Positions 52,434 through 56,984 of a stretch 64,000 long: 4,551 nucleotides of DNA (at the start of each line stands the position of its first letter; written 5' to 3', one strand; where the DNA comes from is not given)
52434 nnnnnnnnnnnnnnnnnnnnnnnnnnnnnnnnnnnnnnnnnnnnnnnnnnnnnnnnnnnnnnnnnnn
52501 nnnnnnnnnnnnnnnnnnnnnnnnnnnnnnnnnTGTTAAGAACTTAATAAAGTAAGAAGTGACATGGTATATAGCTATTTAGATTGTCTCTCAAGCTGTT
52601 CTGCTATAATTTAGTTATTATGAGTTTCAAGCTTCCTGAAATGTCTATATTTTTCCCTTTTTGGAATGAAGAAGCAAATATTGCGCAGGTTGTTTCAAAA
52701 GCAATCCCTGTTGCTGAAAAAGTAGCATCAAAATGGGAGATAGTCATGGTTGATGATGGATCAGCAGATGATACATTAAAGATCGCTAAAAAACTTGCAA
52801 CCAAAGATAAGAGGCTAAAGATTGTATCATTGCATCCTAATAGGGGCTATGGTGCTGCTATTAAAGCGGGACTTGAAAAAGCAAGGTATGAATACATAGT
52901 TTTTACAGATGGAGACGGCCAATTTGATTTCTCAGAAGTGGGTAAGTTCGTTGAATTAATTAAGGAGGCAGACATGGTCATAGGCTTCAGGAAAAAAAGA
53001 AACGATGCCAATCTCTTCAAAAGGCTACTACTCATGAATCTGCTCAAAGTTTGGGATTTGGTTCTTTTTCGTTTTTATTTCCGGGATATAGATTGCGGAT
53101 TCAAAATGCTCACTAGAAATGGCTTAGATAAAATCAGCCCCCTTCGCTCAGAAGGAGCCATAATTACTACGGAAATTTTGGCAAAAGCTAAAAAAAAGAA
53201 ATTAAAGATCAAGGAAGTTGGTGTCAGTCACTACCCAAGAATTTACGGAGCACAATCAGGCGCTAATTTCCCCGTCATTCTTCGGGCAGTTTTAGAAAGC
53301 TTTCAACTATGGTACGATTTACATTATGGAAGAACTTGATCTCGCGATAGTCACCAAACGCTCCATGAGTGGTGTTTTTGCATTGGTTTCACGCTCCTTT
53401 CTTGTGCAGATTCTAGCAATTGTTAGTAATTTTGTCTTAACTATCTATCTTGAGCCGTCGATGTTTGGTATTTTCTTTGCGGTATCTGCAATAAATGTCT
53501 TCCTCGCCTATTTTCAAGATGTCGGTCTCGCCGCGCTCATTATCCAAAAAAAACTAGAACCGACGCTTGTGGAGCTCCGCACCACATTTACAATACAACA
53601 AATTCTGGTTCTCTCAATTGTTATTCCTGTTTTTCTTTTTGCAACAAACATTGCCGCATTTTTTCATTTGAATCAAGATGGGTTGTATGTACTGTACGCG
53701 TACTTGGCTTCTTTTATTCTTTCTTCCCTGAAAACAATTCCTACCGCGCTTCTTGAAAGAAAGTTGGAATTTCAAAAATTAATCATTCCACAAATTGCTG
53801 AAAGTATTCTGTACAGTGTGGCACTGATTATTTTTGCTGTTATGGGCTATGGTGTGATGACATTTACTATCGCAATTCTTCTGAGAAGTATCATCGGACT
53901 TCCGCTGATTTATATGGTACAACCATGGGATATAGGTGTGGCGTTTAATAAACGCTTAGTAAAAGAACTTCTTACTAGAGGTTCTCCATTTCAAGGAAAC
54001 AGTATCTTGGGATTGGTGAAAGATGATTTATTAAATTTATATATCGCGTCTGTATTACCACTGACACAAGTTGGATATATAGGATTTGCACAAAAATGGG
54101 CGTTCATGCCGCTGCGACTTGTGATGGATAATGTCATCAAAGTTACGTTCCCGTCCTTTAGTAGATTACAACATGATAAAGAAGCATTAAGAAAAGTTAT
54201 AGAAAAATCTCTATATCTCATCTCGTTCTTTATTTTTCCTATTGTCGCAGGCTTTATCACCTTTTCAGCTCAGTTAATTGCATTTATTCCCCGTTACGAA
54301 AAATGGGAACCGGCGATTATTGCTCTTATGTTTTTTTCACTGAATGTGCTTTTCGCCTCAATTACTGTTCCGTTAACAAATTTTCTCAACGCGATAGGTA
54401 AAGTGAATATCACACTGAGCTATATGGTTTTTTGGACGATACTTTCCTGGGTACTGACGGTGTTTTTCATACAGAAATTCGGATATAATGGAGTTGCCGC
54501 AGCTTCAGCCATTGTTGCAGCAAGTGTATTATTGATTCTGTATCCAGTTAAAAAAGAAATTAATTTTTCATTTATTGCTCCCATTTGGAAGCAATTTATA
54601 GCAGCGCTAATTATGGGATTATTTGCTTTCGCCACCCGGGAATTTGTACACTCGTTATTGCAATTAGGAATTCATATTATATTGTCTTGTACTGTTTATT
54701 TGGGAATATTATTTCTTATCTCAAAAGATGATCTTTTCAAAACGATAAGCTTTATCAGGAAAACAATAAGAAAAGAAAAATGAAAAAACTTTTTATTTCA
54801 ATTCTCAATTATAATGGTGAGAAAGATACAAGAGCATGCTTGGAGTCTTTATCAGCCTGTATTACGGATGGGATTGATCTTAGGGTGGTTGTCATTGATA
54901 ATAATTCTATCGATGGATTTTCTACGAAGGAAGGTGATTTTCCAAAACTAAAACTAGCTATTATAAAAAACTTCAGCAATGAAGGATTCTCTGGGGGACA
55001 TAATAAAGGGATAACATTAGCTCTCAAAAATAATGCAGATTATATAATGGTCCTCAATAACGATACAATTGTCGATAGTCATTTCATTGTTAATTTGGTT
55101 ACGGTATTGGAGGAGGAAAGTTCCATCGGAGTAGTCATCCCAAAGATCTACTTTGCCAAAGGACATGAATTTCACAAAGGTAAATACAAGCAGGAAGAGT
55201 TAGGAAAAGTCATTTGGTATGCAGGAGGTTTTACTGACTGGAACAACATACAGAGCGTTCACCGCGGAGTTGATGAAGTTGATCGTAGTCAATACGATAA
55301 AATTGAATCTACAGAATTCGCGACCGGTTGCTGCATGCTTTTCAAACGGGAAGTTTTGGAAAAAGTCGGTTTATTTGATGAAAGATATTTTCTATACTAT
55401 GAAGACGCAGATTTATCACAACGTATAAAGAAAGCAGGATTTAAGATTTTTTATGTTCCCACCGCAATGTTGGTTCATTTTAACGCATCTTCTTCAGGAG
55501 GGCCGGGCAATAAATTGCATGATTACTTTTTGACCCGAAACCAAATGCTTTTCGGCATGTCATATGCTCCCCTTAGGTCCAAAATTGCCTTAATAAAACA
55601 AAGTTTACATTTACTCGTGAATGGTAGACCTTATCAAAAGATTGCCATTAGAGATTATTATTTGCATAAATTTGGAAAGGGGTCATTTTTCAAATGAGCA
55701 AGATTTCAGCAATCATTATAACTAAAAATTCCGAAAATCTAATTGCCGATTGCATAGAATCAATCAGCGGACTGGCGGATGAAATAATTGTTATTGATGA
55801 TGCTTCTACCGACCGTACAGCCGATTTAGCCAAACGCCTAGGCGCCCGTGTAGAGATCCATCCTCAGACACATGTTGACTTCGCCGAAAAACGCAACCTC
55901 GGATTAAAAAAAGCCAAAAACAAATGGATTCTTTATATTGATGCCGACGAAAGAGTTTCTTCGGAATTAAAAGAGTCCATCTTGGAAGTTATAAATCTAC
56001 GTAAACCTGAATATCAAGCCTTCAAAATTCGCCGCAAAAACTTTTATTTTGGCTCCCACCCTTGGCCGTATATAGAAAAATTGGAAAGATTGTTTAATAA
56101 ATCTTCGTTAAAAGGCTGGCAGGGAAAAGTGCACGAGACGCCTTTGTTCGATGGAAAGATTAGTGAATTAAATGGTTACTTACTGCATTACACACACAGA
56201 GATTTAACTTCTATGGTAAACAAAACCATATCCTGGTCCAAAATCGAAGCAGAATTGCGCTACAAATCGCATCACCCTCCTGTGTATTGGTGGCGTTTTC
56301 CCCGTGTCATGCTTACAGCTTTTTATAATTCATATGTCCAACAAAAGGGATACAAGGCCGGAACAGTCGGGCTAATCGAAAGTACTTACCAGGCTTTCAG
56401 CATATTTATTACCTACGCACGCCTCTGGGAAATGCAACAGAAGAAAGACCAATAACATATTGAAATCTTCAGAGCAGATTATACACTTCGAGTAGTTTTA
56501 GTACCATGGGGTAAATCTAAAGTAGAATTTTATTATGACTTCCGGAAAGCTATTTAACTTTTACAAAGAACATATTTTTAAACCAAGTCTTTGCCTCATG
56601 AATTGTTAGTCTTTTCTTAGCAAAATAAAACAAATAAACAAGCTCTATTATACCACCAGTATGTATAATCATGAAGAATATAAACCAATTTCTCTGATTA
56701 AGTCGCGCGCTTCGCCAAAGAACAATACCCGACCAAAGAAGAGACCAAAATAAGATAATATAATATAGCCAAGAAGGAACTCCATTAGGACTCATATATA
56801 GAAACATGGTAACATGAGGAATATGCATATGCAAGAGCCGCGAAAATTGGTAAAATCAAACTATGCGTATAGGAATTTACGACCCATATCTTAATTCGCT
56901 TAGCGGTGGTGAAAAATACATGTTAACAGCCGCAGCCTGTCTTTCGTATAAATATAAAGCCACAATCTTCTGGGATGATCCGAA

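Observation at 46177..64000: >17 kb surface-glycosylation locus with at least six GT-C membrane transferases, five GT2, one GT4 and a flippase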

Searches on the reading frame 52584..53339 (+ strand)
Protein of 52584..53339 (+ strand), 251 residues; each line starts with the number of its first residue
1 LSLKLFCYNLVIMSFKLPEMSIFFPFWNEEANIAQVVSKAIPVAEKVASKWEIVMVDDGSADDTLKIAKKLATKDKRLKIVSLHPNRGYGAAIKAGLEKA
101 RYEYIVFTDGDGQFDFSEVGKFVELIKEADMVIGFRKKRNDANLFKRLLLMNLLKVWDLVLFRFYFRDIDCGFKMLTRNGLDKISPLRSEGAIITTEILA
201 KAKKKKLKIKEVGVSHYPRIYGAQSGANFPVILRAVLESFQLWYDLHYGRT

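Call 4: search_protein_families(library=pfam, proteins=[window:52584-53339:+], max_evalue=0.01)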
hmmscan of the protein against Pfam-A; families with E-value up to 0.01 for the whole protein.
window:52584-53339:+ (251 aa): 3 families
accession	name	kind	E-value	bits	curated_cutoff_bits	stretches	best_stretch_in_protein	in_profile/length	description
PF00535.33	Glycos_transf_2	-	1.2e-28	100.6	23.3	1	21-156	1-132/168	Glycosyl transferase family 2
PF10111.15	Glyco_tranf_2_2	-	1.1e-05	25.6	27.3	1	47-128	26-108/276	Glycosyltransferase like family 2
PF13641.12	Glyco_tranf_2_3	-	0.0088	16.5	27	1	18-111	1-96/230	Glycosyltransferase like family 2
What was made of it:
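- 52584..53339 (+): E: soluble Dpm1/ArnC/GtrB-like GT2, a probable polyprenyl-phosphate-sugar synthase. The true start is probably the ATG at 52620. Overlaps F by 14 bp. Pfam GT2 100 bits (call 4).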

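Call 6: search_protein_families(library=ncbifam, proteins=[window:52584-53339:+], max_evalue=0.01)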
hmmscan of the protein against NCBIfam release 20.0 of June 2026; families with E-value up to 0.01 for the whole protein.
window:52584-53339:+ (251 aa): 25 families
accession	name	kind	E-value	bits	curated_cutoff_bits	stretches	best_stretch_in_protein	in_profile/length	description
NF047588.1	GlcsyltransPgfSStrep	equivalog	7.4e-21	74.6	500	1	20-188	3-171/308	glycosyltransferase PgfS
TIGR04182.1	glyco_TIGR04182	equivalog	1e-20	74.3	325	1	20-224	2-198/293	S-layer glycoprotein N-glycosyltransferase AglJ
TIGR03937.1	PgaC_IcaA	equivalog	2.8e-18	66.1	422.3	1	16-127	43-151/407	poly-beta-1,6-N-acetyl-D-glucosamine synthase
NF047683.1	TeichurnBiosyTuaG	equivalog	1.2e-17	64.4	400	1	15-135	3-120/252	teichuronic acid biosynthesis protein TuaG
NF007986.1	PRK10714.1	equivalog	2e-17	63.2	529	1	18-148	6-137/316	undecaprenyl-phosphate 4-deoxy-4-formamido-L-arabinose transferase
NF058614.1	PPMAGASynPpgS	equivalog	1.5e-14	54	370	1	22-215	4-195/226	polyprenyl-phospho-N-acetylgalactosaminyl synthase PpgS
NF007482.0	PRK10073.1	equivalog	8.4e-13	48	423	1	16-129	4-113/334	glycosyltransferase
NF041391.1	DPhHxTase_Halo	equivalog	1e-11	44.2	375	1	27-217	4-184/213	dolichyl-phosphate hexose transferase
NF041875.1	EPS_EpsD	equivalog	2.5e-10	40.3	370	1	36-117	16-95/325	exopolysaccharide biosynthesis glycosyltransferase EpsD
TIGR04283.1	glyco_like_mftF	equivalog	5.5e-10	39.2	182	1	20-148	1-120/221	TIGR04283 family arsenosugar biosynthesis glycosyltransferase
NF010496.0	PRK13915.1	equivalog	2.4e-09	36.7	262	1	19-111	32-126/307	glucosyl-3-phosphoglycerate synthase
TIGR03965.1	mycofact_glyco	equivalog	3.2e-09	36.2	280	1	17-111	73-164/467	mycofactocin biosynthesis glycosyltransferase MftF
TIGR03469.1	HpnB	hypoth_equivalog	5.7e-09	35.5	379.25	1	16-131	42-165/386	hopene-associated glycosyltransferase HpnB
NF053739.1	GlytfEpsEBac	equivalog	1.1e-08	34.3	450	1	18-114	1-95/265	glycosyltransferase EpsE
TIGR03111.1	glyc2_xrt_Gpos1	hypoth_equivalog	2.4e-08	33.2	363.95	1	14-127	45-157/439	TIGR03111 family XrtG-associated glycosyltransferase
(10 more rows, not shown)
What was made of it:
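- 52584..53339 (+): Best NCBIfam hits are PgfS, AglJ, ArnC and PpgS, all below cut-off (call 6).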

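Call 54: search_solved_structures(query=window:52584-53339:+, max_evalue=0.001)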
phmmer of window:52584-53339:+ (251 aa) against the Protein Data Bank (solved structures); distinct sequences matched with E-value up to 0.001: 19.
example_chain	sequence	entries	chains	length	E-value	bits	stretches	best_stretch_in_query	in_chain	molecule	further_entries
9bhc_C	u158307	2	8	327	1.7e-13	54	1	17-149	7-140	Undecaprenyl-phosphate 4-deoxy-4-formamido-L-arabinose transferase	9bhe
8vxh_A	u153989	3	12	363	2e-13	53.8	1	17-149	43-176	Undecaprenyl-phosphate 4-deoxy-4-formamido-L-arabinose transferase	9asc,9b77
5ekp_C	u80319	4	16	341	7.8e-12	48.6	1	7-149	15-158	Uncharacterized glycosyltransferase sll0501 | Glycosyltransferase sll0501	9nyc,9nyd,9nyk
5eke_A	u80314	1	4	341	7.8e-12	48.6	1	7-149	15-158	Uncharacterized glycosyltransferase sll0501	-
9nye_A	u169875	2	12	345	8e-12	48.5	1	7-149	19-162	Glycosyltransferase sll0501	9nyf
9hwj_A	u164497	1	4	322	8.1e-11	45.3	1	18-148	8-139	Undecaprenyl-phosphate 4-deoxy-4-formamido-L-arabinose transferase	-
2z87_A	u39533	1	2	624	1.4e-10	44.5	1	16-115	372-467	Chondroitin synthase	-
2z86_A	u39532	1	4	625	1.4e-10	44.5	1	16-115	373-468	Chondroitin synthase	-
5mlz_A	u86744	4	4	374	2e-10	44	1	15-207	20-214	Dolichol monophosphate mannose synthase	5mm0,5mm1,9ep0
3bcv_A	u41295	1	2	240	1.6e-08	37.8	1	17-115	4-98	Putative glycosyltransferase protein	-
5tze_C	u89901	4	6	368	1.4e-06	31.4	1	20-115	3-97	Glycosyl transferase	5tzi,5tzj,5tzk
5tz8_A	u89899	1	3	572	2.6e-06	30.5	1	20-115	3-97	Glycosyl transferase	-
5hea_A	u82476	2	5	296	4.2e-06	29.8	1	21-112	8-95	Putative glycosyltransferase (GalT1)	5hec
8vh7_A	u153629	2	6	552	1.9e-05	27.7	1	46-126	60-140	Heparosan synthase B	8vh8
8viw_A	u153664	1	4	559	2e-05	27.6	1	46-126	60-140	Heparosan synthase B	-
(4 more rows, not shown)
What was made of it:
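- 52584..53339 (+): Best PDB hits are ArnC 9bhc (2e-13), GtrB 5ekp and PfDPMS 5mlz (call 54).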

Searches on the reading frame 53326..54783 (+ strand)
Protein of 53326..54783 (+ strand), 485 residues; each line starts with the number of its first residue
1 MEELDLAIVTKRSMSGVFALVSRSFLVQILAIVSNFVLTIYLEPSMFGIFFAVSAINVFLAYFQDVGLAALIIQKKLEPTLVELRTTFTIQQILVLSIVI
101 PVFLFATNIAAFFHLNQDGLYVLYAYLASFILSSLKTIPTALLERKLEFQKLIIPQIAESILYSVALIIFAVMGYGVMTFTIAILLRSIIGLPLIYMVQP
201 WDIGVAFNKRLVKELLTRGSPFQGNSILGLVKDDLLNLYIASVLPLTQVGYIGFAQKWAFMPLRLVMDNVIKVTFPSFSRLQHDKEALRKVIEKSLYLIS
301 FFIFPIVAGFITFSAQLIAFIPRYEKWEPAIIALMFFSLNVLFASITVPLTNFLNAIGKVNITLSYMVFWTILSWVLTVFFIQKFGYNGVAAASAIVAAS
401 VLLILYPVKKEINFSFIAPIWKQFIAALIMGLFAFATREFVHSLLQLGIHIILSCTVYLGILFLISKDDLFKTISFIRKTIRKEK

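Call 4: search_protein_families(library=pfam, proteins=[window:53326-54783:+], max_evalue=0.01)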
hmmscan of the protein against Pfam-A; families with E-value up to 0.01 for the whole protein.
window:53326-54783:+ (485 aa): 3 families
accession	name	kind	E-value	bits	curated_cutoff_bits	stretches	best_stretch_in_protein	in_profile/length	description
PF13440.11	Polysacc_synt_3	-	8.8e-44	150.3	23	1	41-321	5-283/293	Polysaccharide biosynthesis protein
PF01943.22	Polysacc_synt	-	8.3e-18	65.2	28.2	1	15-282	3-274/274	Polysaccharide biosynthesis protein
PF03023.19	MurJ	-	1.6e-09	37.3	27.4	1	85-445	57-440/451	Lipid II flippase MurJ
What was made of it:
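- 53326..54783 (+): F: Wzx-type MOP flippase, 485 aa, about 12 TM helices. Polysacc_synt_3 150 bits, Polysacc_synt 65 and MurJ 37 (call 4).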

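Call 6: search_protein_families(library=ncbifam, proteins=[window:53326-54783:+], max_evalue=0.01)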
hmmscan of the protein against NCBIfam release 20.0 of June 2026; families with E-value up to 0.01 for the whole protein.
window:53326-54783:+ (485 aa): 4 families
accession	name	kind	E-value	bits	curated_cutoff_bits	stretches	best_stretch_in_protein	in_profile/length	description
NF007773.0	PRK10459.1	equivalog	2.1e-34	119.4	273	1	11-465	5-461/492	MOP flippase family protein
NF058658.1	Oglyco_Wzx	exception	5.5e-28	98.2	720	1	24-479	21-477/478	O-glycosylation flippase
NF047674.1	TeichurnBiosyTuaB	equivalog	3.2e-17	62.7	580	1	9-463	4-461/469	teichuronic acid biosynthesis protein TuaB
TIGR01695.1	murJ_mviN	equivalog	7.1e-11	41.5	235.55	1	44-465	47-496/506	murein biosynthesis integral membrane protein MurJ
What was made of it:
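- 53326..54783 (+): NCBIfam MOP flippase 119 bits and O-glycosylation flippase 98 bits, both below cut-off (call 6).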

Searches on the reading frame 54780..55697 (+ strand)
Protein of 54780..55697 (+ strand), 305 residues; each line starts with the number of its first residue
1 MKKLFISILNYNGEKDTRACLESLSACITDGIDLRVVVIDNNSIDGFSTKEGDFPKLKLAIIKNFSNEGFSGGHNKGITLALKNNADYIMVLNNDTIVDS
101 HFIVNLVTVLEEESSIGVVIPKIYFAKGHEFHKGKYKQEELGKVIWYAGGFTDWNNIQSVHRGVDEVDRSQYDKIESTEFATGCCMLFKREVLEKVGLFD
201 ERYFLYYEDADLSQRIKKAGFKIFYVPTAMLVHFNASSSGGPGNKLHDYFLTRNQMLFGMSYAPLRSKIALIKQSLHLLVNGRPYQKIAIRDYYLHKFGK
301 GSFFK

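Call 4: search_protein_families(library=pfam, proteins=[window:54780-55697:+], max_evalue=0.01)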
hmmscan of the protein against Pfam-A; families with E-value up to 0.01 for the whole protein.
window:54780-55697:+ (305 aa): 5 families
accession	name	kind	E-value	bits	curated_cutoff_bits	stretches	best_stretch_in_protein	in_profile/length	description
PF13641.12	Glyco_tranf_2_3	-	2.4e-14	54.4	27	1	9-238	8-216/230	Glycosyltransferase like family 2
PF00535.33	Glycos_transf_2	-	8.1e-14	52.3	23.3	1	8-196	4-167/168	Glycosyl transferase family 2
PF13506.12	Glyco_transf_21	-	8.9e-08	32.2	21.7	1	79-229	24-150/174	Glycosyl transferase family 21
PF13632.12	Glyco_trans_2_3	-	1.8e-07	31.6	27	1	166-280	57-165/198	Glycosyl transferase family group 2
PF02709.20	Glyco_transf_7C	-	5.1e-05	23.3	23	1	175-228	14-67/78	N-terminal domain of galactosyltransferase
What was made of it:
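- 54780..55697 (+): G: cytoplasmic GT2, WbbL/rhamnosyltransferase-like. Pfam Glyco_tranf_2_3 and GT2 (call 4).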

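Call 58: search_protein_families(library=ncbifam, proteins=[window:54780-55697:+], max_evalue=0.0001)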
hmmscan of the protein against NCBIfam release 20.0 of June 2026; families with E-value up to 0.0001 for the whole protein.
window:54780-55697:+ (305 aa): 11 families
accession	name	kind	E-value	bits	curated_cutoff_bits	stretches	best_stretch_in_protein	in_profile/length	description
TIGR01556.1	rhamnosyltran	subfamily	9.5e-22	77.5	200.55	2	22-124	8-113/281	rhamnosyltransferase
NF038299.1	EPS_HpsN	equivalog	1.1e-12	47.5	425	1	74-241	73-228/317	hormogonium polysaccharide biosynthesis glycosyltransferase HpsN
TIGR03965.1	mycofact_glyco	equivalog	7.9e-12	44.8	280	1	182-234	230-281/467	mycofactocin biosynthesis glycosyltransferase MftF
TIGR03937.1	PgaC_IcaA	equivalog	2.6e-10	39.8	422.3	0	182-231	201-248/407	poly-beta-1,6-N-acetyl-D-glucosamine synthase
NF041875.1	EPS_EpsD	equivalog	3.4e-10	39.9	370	1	9-234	6-207/325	exopolysaccharide biosynthesis glycosyltransferase EpsD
NF038302.1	EPS_HpsE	equivalog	2.9e-07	29.8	300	1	4-120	3-121/307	hormogonium polysaccharide biosynthesis glycosyltransferase HpsE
TIGR03111.1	glyc2_xrt_Gpos1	hypoth_equivalog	1.3e-06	27.5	363.95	1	7-124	54-170/439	TIGR03111 family XrtG-associated glycosyltransferase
NF041394.1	GtaseAglG_Halo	equivalog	4.2e-06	26.2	440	0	18-118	19-115/304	glucosyl-dolichyl phosphate glucuronosyltransferase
NF050113.1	gal_furan_GlfT1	equivalog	5e-06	26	330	0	186-238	159-211/290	galactofuranosyltransferase GlfT1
TIGR03469.1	HpnB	hypoth_equivalog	2.9e-05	23.3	379.25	0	176-224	206-254/386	hopene-associated glycosyltransferase HpnB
TIGR04283.1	glyco_like_mftF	equivalog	5.3e-05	22.9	182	0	185-230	140-182/221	TIGR04283 family arsenosugar biosynthesis glycosyltransferase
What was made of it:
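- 54780..55697 (+): TIGR01556 rhamnosyltransferase 77 bits, below cut-off (call 58).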

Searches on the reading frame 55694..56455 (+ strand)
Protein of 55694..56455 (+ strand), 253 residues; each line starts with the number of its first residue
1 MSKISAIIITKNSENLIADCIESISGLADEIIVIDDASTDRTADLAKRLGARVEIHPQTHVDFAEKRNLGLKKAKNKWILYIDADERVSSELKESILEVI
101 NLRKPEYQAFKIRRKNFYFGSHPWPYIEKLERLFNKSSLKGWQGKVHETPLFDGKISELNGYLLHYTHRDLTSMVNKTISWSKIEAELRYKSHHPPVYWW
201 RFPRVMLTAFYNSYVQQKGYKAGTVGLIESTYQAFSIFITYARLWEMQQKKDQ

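Call 4: search_protein_families(library=pfam, proteins=[window:55694-56455:+], max_evalue=0.01)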
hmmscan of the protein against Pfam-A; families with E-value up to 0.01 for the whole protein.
window:55694-56455:+ (253 aa): 4 families
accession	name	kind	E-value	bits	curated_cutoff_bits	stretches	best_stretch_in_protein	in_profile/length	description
PF00535.33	Glycos_transf_2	-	1.9e-21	77.2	23.3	1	5-116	1-121/168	Glycosyl transferase family 2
PF13704.12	Glyco_tranf_2_4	-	5.9e-07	30.3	27.5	1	11-87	1-83/98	Glycosyl transferase family 2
PF10111.15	Glyco_tranf_2_2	-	1.2e-06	28.7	27.3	1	7-103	3-109/276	Glycosyltransferase like family 2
PF01697.33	Glyco_transf_92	-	0.0093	16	23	0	74-145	97-171/249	Glycosyltransferase family 92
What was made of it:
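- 55694..56455 (+): H: cytoplasmic GT2, 253 aa. Pfam GT2 77 bits (call 4).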

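Call 58: search_protein_families(library=ncbifam, proteins=[window:55694-56455:+], max_evalue=0.0001)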
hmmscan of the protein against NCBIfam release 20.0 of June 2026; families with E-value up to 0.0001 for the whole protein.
window:55694-56455:+ (253 aa): 11 families
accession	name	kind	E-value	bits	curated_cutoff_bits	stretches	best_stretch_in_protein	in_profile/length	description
TIGR04195.1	S_glycosyl_SunS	equivalog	8.6e-14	51.2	350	1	4-104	59-159/421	SunS family peptide S-glycosyltransferase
TIGR04283.1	glyco_like_mftF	equivalog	4.2e-12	46.1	182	1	4-113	1-110/221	TIGR04283 family arsenosugar biosynthesis glycosyltransferase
NF007482.0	PRK10073.1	equivalog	1.8e-10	40.3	423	1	2-99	6-109/334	glycosyltransferase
NF010496.0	PRK13915.1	equivalog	2.8e-08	33.2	262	1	2-66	31-101/307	glucosyl-3-phosphoglycerate synthase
NF047683.1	TeichurnBiosyTuaG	equivalog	3.8e-08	33.3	400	1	3-101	7-112/252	teichuronic acid biosynthesis protein TuaG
TIGR04182.1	glyco_TIGR04182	equivalog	8.1e-07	28.7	325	1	4-100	2-97/293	S-layer glycoprotein N-glycosyltransferase AglJ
NF041875.1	EPS_EpsD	equivalog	2.4e-06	27.2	370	1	5-94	2-98/325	exopolysaccharide biosynthesis glycosyltransferase EpsD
NF058614.1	PPMAGASynPpgS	equivalog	2.7e-06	27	370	1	7-58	5-56/226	polyprenyl-phospho-N-acetylgalactosaminyl synthase PpgS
TIGR03965.1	mycofact_glyco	equivalog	5.7e-06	25.5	280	1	3-89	75-168/467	mycofactocin biosynthesis glycosyltransferase MftF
NF050050.1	ProtGlycPglI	equivalog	1e-05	25.1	500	1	1-96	1-104/306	GalNAc(5)-diNAcBac-PP-undecaprenol beta-1,3-glucosyltransferase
TIGR03937.1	PgaC_IcaA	equivalog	1.1e-05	24.6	422.3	1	2-98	45-148/407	poly-beta-1,6-N-acetyl-D-glucosamine synthase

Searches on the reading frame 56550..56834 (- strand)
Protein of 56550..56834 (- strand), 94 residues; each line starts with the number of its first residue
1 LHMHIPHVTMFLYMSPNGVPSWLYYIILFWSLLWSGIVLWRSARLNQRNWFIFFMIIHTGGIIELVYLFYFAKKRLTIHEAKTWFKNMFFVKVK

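Call 46: search_protein_families(library=pfam, proteins=[window:56550-56834:-], max_evalue=0.01)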
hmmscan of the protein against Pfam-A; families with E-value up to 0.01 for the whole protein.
window:56550-56834:- (94 aa): 1 family
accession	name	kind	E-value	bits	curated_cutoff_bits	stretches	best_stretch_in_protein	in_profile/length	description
PF18893.5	DUF5652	-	2.5e-16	59.6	23.4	1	20-76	12-68/71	Family of unknown function (DUF5652)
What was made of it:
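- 56550..56834 (-): Small membrane protein DUF5652 (94 aa), antisense in the only long gap of the cluster. It splits the cluster into two transcription units. Pfam DUF5652 59.6 bits against cut-off 23.4 (call 46).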
